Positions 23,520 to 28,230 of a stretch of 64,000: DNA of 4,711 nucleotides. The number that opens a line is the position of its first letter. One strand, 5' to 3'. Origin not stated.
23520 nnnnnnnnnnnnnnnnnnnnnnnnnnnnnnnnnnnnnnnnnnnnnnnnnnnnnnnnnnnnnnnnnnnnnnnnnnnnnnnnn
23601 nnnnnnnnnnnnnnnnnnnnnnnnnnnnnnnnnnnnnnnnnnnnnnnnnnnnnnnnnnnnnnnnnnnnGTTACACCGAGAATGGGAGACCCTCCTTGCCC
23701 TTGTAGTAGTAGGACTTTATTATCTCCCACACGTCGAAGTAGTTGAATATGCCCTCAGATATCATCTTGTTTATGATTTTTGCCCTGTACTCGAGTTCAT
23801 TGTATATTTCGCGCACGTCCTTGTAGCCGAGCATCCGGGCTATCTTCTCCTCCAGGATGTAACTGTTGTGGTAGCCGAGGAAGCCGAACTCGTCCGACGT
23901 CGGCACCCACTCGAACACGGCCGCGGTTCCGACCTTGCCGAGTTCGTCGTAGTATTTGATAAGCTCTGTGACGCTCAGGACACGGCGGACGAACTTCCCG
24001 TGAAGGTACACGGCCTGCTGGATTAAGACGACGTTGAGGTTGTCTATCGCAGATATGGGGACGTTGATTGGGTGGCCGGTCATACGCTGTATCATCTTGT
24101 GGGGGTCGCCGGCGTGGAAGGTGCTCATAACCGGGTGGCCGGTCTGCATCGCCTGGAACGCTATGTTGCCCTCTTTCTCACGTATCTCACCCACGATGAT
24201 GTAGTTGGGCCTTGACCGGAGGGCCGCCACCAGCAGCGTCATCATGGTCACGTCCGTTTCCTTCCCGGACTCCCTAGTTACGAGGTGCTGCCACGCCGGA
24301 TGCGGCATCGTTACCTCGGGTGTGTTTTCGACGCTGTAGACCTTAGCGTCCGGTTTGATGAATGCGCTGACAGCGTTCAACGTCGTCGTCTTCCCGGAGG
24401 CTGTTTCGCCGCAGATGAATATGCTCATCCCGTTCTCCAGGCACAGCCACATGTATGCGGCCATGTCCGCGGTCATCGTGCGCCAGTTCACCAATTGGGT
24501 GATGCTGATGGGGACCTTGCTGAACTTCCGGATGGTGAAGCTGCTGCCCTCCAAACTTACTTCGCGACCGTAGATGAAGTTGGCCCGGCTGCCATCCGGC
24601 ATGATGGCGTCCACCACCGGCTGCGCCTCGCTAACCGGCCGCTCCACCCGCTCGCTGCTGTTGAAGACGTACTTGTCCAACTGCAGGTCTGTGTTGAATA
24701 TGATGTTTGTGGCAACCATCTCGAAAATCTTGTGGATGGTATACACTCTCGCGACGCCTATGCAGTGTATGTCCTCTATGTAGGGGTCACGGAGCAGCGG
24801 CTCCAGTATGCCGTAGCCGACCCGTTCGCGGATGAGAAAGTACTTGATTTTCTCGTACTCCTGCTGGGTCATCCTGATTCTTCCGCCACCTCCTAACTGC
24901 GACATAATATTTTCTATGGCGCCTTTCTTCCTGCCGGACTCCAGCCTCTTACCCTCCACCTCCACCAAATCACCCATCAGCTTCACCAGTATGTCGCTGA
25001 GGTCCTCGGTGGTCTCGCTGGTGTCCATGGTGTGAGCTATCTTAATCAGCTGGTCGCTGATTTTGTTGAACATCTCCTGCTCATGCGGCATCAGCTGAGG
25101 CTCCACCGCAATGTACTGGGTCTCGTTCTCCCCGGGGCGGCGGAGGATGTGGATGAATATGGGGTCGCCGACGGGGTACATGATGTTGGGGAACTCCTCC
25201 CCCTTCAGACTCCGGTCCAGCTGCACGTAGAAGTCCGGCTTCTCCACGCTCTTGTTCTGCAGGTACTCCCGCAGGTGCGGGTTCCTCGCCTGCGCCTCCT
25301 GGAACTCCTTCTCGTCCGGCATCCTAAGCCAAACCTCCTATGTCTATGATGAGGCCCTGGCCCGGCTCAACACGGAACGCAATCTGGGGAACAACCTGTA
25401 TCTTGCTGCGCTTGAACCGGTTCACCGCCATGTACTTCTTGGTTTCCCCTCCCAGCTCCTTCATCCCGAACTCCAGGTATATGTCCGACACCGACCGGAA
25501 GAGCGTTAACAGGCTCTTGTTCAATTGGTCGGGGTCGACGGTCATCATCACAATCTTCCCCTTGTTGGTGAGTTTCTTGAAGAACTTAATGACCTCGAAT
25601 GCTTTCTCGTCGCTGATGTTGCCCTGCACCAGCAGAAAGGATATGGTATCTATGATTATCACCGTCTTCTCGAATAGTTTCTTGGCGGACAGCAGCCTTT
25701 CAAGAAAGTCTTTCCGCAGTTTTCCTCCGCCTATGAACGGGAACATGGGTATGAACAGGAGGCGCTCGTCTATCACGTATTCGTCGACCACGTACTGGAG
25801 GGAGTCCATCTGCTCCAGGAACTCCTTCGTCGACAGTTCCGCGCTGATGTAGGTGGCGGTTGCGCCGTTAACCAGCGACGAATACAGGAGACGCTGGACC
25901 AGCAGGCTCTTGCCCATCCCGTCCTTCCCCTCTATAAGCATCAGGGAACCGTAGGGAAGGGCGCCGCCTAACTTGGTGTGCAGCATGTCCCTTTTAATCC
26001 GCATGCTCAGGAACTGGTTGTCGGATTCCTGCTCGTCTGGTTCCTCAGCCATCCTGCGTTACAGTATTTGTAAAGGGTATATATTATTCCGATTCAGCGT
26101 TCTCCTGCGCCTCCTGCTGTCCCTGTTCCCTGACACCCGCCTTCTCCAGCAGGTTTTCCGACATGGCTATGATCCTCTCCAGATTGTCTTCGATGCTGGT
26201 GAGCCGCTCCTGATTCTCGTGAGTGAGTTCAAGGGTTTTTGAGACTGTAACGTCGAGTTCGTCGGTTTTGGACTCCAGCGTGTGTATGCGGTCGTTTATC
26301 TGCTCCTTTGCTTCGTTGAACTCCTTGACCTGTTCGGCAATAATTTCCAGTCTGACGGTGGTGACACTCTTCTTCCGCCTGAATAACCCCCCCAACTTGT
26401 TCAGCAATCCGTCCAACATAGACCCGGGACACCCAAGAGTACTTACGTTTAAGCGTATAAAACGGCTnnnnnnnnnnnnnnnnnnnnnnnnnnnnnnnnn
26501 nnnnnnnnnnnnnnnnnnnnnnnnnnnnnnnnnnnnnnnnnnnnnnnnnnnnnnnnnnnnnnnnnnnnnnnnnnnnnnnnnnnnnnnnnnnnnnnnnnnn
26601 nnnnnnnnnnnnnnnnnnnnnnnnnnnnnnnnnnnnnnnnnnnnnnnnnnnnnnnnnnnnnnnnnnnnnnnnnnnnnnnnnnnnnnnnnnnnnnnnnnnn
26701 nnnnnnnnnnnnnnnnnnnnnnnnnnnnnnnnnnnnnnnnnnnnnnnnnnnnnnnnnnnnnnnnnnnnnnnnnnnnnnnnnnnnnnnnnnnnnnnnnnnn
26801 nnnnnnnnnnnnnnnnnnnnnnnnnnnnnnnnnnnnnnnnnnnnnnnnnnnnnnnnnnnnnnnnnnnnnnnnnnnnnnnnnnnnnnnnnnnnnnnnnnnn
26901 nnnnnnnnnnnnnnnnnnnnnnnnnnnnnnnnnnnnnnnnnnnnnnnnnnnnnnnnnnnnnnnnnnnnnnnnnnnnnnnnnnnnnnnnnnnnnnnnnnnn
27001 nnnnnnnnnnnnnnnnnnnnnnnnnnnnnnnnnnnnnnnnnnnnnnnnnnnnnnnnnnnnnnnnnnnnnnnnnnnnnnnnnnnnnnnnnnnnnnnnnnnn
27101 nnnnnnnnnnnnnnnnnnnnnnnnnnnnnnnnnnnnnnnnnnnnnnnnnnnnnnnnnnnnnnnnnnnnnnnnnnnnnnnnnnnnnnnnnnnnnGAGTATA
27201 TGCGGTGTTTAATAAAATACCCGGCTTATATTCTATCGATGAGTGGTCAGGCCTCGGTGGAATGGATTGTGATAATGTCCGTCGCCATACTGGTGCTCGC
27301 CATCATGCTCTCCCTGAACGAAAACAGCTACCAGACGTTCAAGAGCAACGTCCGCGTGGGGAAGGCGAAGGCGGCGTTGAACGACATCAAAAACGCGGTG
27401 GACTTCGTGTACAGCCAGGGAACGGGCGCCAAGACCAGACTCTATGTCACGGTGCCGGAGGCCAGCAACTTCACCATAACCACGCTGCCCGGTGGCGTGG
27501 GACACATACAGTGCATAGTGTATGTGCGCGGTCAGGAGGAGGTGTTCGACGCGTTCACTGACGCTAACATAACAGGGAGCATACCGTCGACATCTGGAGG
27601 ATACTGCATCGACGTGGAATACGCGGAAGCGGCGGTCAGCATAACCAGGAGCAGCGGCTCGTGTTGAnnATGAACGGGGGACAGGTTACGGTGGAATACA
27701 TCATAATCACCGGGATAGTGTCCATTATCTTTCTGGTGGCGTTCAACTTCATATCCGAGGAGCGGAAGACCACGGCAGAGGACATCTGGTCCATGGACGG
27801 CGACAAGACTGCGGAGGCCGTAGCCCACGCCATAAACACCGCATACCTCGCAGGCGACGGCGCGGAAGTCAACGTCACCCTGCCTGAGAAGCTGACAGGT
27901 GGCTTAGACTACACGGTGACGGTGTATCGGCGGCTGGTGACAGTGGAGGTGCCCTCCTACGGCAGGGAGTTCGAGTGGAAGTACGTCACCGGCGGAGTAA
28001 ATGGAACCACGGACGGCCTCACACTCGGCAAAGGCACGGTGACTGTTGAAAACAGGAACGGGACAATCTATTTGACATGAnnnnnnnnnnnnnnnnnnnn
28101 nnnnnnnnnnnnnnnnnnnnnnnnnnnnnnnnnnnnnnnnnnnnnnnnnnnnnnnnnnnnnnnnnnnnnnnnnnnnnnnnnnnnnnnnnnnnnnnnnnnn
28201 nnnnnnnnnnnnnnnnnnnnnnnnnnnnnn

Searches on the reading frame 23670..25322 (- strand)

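Call 3: search_protein_families(library=pfam, proteins=[window:23670-25322:-], max_evalue=0.01)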
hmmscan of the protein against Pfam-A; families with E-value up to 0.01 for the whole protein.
window:23670-25322:- (550 aa): 3 families
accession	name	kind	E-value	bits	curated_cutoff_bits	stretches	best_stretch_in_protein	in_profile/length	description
PF00437.27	T2SSE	-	6.2e-31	107.8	24.9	1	171-438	6-278/370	Type II/IV secretion system protein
PF13555.12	AAA_29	-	2.3e-05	24.5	27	1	275-327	4-51/61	P-loop containing region of AAA domain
PF00005.33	ABC_tran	-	0.0071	17.4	25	0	293-327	6-40/137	ABC transporter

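Call 5: search_protein_families(library=ncbifam, proteins=[window:23670-25322:-], max_evalue=0.01)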
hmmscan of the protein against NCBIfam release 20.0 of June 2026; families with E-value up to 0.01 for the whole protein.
window:23670-25322:- (550 aa): 21 families
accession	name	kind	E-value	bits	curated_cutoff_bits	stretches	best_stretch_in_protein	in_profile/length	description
NF058587.1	archaellum_moto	equivalog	2.3e-215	716.3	550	1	16-548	3-527/527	archaellum flagellar ATPase motor FlaI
NF053672.1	bindosome_BasE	exception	2.3e-55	188.3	1000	1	131-542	103-511/512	bindosome assembly system ATPase subunit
TIGR03819.1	heli_sec_ATPase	hypoth_equivalog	2.2e-36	125.7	373.15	1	158-414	40-297/340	TadA family conjugal transfer-associated ATPase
TIGR02788.1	VirB11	equivalog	2.3e-31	108.9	249.95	2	284-415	130-263/308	P-type DNA transfer ATPase VirB11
TIGR02782.1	TrbB_P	equivalog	7.9e-25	87.8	304.55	1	225-438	64-272/303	P-type conjugative transfer ATPase TrbB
NF010475.0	PRK13900.1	equivalog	2.6e-22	79.4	389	1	288-413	150-278/333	type IV secretion system ATPase VirB11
NF010469.0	PRK13894.1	subfamily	8.2e-20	71.4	508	1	230-415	82-265/320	conjugal transfer ATPase TrbB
NF041000.1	ATPase_ComGA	equivalog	2.5e-19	69.3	300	1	293-418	124-246/267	competence type IV pilus ATPase ComGA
NF010407.0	PRK13833.1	subfamily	3.4e-19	69.4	499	1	231-415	78-260/323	conjugal transfer protein TrbB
TIGR01420.1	pilT_fam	subfamily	2e-17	63.4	319.1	1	296-415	121-240/343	PilT/PilU family type 4a pilus ATPase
NF010425.0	PRK13851.1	equivalog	1.1e-16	60.7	461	1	285-412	149-278/344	type IV secretion system protein VirB11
NF007755.0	PRK10436.1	equivalog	8.8e-15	54.3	617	1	295-436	217-353/465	type II secretion system protein GspE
TIGR02538.1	type_IV_pilB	equivalog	8.8e-15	54.3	675.65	1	298-419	317-434/564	type IV-A pilus assembly ATPase PilB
TIGR02533.1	type_II_gspE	equivalog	3.5e-14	52.3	630.25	1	298-420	242-362/486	type II secretion system ATPase GspE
NF053534.1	T4PilAsmATPsTfpB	equivalog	4.5e-14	51.7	850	1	263-419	311-454/584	type IV pilus assembly ATPase TfpB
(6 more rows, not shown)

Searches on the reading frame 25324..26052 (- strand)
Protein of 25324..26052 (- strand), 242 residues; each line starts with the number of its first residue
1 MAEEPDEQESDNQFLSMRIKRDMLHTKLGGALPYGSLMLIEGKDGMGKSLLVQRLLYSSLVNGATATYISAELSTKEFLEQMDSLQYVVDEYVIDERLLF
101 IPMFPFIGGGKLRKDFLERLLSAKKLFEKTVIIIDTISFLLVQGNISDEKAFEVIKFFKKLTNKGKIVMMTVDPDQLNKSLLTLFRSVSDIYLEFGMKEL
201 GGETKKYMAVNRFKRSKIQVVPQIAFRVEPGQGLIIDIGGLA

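Call 3: search_protein_families(library=pfam, proteins=[window:25324-26052:-], max_evalue=0.01)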
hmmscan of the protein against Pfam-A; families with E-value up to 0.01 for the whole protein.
window:25324-26052:- (242 aa): 7 families
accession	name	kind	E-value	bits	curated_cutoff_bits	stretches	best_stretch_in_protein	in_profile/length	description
PF06745.19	ATPase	-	7.1e-15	55.4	26.6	1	26-221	10-213/231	KaiC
PF13481.12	AAA_25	-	0.00027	21.1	27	1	29-171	27-187/195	AAA domain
PF00004.35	AAA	-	0.0015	19.4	21.2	1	38-187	1-123/131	ATPase family associated with various cellular activities (AAA)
PF13401.12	AAA_22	-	0.0017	19.1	27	1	36-166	6-115/130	AAA domain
PF05729.18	NACHT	-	0.0034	17.7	26.7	0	37-56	2-21/167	NACHT domain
PF00308.24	Bac_DnaA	-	0.0058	17.3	23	0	124-175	93-142/162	Bacterial DnaA ATPAse domain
PF13191.12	AAA_16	-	0.0098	16.8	32.6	0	35-135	24-139/167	AAA ATPase domain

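Call 5: search_protein_families(library=ncbifam, proteins=[window:25324-26052:-], max_evalue=0.01)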
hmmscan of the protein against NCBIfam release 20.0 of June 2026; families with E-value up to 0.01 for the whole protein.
window:25324-26052:- (242 aa): 13 families
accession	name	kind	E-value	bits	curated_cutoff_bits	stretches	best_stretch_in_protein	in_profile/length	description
NF052589.1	ArlH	equivalog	5.7e-67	225.8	215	1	17-238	2-225/229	archaellum protein ArlH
NF006320.0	PRK08533.1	equivalog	2.6e-62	210.4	215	1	13-240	2-228/230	flagellar accessory protein FlaH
NF004723.0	PRK06067.1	subfamily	3.6e-35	121.6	194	1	22-235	21-234/243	flagellar accessory protein FlaH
NF006799.0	PRK09302.1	equivalog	2.8e-12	45.9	408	1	23-211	261-448/515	circadian clock protein KaiC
TIGR03880.1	KaiC_arch_3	hypoth_equivalog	1.8e-11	44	249.45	1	27-179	8-158/224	KaiC domain-containing protein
TIGR03881.1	KaiC_arch_4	hypoth_equivalog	1.4e-07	31.4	247.8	1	24-104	10-90/231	KaiC domain-containing protein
NF004629.0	PRK05973.1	equivalog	4.5e-06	25.9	156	1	14-140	43-159/237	DNA helicase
TIGR00416.1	sms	equivalog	2.8e-05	23.1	403.05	1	22-87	81-146/454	DNA repair protein RadA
TIGR03877.1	thermo_KaiC_1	hypoth_equivalog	4.4e-05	23.1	307.25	1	28-104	15-91/238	KaiC domain-containing protein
TIGR02655.1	circ_KaiC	equivalog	9.9e-05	21.2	546.25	1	29-171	15-163/484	circadian clock protein KaiC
TIGR03878.1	thermo_KaiC_2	hypoth_equivalog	0.00028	20.3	232.2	1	11-148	12-151/259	KaiC domain-containing protein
TIGR00955.1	3a01204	subfamily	0.0054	15.4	736.35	0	151-185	202-234/617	pigment precursor permease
TIGR02673.1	FtsE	equivalog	0.0092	15.7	264.85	0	144-178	166-200/214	cell division ATP-binding protein FtsE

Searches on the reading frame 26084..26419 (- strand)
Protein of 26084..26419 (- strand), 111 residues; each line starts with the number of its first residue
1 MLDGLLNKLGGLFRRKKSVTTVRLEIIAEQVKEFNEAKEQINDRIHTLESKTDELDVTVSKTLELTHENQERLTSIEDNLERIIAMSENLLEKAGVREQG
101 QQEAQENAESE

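Call 3: search_protein_families(library=pfam, proteins=[window:26084-26419:-], max_evalue=0.01)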
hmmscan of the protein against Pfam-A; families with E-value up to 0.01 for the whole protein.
window:26084-26419:- (111 aa): 1 family
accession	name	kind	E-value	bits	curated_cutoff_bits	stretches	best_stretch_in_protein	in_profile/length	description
PF07889.17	DUF1664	-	0.0058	17.1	34.6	1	30-93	53-116/124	Protein of unknown function (DUF1664)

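Call 71: search_protein_families(library=ncbifam, proteins=[window:26084-26419:-], max_evalue=0.1)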
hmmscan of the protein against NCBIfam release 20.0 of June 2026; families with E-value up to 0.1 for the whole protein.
window:26084-26419:- (111 aa): 4 families
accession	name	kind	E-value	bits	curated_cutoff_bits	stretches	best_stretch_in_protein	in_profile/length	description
NF047515.1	SpiroCoCo_C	equivalog_domain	0.00058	19.1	125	1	22-89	121-184/313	SpiroCoCo family coiled-coil protein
NF043058.1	T4SS_LegC2C7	subfamily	0.0073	15.3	350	1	24-105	152-234/348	LegC2/C7 family Dot/Icm T4SS effector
NF010425.0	PRK13851.1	equivalog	0.027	13.4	461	1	50-87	169-206/344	type IV secretion system protein VirB11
TIGR00996.1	Mtu_fam_mce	paralog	0.04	13.1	140.5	1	24-90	201-267/291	MCE family protein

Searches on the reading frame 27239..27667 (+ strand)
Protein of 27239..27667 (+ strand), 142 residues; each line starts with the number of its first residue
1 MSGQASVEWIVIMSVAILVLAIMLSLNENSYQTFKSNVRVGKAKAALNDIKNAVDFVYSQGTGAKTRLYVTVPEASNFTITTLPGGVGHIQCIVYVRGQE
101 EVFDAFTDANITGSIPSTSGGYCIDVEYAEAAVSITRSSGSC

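Call 7: search_protein_families(library=pfam, proteins=[window:27239-27667:+], max_evalue=0.1)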
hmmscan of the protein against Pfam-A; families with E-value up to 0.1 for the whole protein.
window:27239-27667:+ (142 aa): 1 family
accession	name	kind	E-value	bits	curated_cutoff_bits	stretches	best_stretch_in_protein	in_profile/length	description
PF00895.25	ATP-synt_8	-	0.054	14.4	23.4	1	8-35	8-35/55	ATP synthase protein 8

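Call 46: find_homologous_proteins(query=window:27239-27667:+, max_evalue=0.001)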
Query window:27239-27667:+ (142 aa): 14 proteins with E <= 0.001 among 34 candidates.
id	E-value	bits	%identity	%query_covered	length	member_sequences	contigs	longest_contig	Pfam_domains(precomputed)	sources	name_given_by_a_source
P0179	2.9e-78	278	99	93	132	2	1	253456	-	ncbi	-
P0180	1.7e-63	230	73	100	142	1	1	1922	-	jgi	jgi:Tfp pilus assembly protein PilE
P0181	2.2e-61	223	70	100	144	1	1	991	-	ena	-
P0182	3.1e-58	213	67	100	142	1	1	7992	-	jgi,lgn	jgi:hypothetical protein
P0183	1.6e-57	211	69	100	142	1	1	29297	-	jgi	jgi:hypothetical protein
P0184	1.7e-56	207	65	100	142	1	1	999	-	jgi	jgi:uncharacterized protein (UPF0333 family)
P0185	2.4e-55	204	64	100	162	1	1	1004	-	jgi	jgi:hypothetical protein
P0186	8.8e-55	202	63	100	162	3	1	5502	-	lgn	-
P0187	9.3e-54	199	63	100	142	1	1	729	-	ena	-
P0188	1.8e-53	198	61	100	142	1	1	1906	-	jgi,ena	-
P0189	2.5e-53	197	63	100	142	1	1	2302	-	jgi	jgi:hypothetical protein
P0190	2.0e-50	188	63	98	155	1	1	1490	-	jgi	jgi:hypothetical protein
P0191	4.1e-49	184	60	100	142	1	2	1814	-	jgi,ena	-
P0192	8.6e-46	173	58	98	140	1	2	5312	-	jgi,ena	-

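Call 54: predict_structure(alignment_id=A3)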
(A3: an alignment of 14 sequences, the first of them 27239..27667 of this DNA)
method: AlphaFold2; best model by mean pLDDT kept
length: 142 residues; sequences in the alignment: 14
mean_pLDDT: 87.9   pTM: 0.72
mean pLDDT of the five models: 87.9, 86.2, 83.9, 82.8, 82.2
residues with pLDDT >= 90: 71; 70-90: 65; 50-70: 6; < 50: 0
segments of 3 or more residues with pLDDT < 50: none
pLDDT, mean of each block of 10 residues (from residue 1): 69 87 81 85 92 95 93 90 91 88 94 90 92 89 71
secondary structure, 60 per line:
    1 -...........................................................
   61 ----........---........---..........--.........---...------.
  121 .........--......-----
elements in order: H2-60 E65-72 E76-83 E87-96 E99-107 E111-113 E120-129 E132-137

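Call 70: search_protein_families(library=pfam, alignment_id=A3, max_evalue=1)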
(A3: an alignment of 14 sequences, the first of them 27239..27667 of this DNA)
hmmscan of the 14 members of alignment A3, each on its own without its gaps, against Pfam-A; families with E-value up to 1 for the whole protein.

A. member 1, window:27239-27667:+ (142 aa): 1 family
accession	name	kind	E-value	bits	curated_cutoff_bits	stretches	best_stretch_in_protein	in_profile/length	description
PF00895.25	ATP-synt_8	-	0.054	14.4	23.4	1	8-35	8-35/55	ATP synthase protein 8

B. families by the number of members that match (of 14 scanned): 14 families
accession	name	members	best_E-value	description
PF04021.17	Class_IIIsignal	4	0.04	Class III signal peptide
PF06480.20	FtsH_ext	3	0.0043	FtsH Extracellular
PF00895.25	ATP-synt_8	3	0.042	ATP synthase protein 8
PF18942.5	DUF5689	2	0.016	Family of unknown function (DUF5689)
PF08400.16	phage_tail_N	1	0.005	Prophage tail fibre N-terminal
PF02027.23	RolB_RolC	1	0.01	RolB/RolC glucosidase family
PF11846.14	Wzy_C_2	1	0.019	Virulence factor membrane-bound polymerase, C-terminal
PF14584.11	DUF4446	1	0.11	Protein of unknown function (DUF4446)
PF11027.13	DUF2615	1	0.14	Protein of unknown function (DUF2615)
PF21337.3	Peptidase_M17_N_1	1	0.15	M17 aminopeptidase, N-terminal domain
PF22923.1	KIF2A-like_1st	1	0.2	Kinesin-like protein KIF2A-like, N-terminal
PF01979.26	Amidohydro_1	1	0.21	Amidohydrolase family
PF20219.3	DUF6579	1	0.22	Family of unknown function (DUF6579)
PF08980.16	DUF1883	1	0.23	Domain of unknown function (DUF1883)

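Call 71: search_protein_families(library=ncbifam, proteins=[window:27239-27667:+], max_evalue=0.1)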
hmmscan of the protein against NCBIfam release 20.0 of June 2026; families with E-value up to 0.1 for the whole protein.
window:27239-27667:+ (142 aa): 0 families

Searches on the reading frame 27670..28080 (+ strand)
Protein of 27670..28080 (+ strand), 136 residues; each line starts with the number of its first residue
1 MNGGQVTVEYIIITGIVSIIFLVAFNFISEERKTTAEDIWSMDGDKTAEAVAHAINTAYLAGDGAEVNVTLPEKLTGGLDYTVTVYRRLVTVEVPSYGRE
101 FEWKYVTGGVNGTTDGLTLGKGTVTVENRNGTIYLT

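Call 7: search_protein_families(library=pfam, proteins=[window:27670-28080:+], max_evalue=0.1)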
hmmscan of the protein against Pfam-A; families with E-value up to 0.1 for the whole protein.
window:27670-28080:+ (136 aa): 1 family
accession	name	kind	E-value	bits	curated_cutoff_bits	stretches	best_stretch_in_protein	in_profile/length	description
PF04021.17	Class_IIIsignal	-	0.043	14.2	23.7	1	4-24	3-23/27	Class III signal peptide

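Call 71: search_protein_families(library=ncbifam, proteins=[window:27670-28080:+], max_evalue=0.1)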
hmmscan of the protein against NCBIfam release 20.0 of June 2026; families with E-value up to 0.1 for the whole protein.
window:27670-28080:+ (136 aa): 0 families
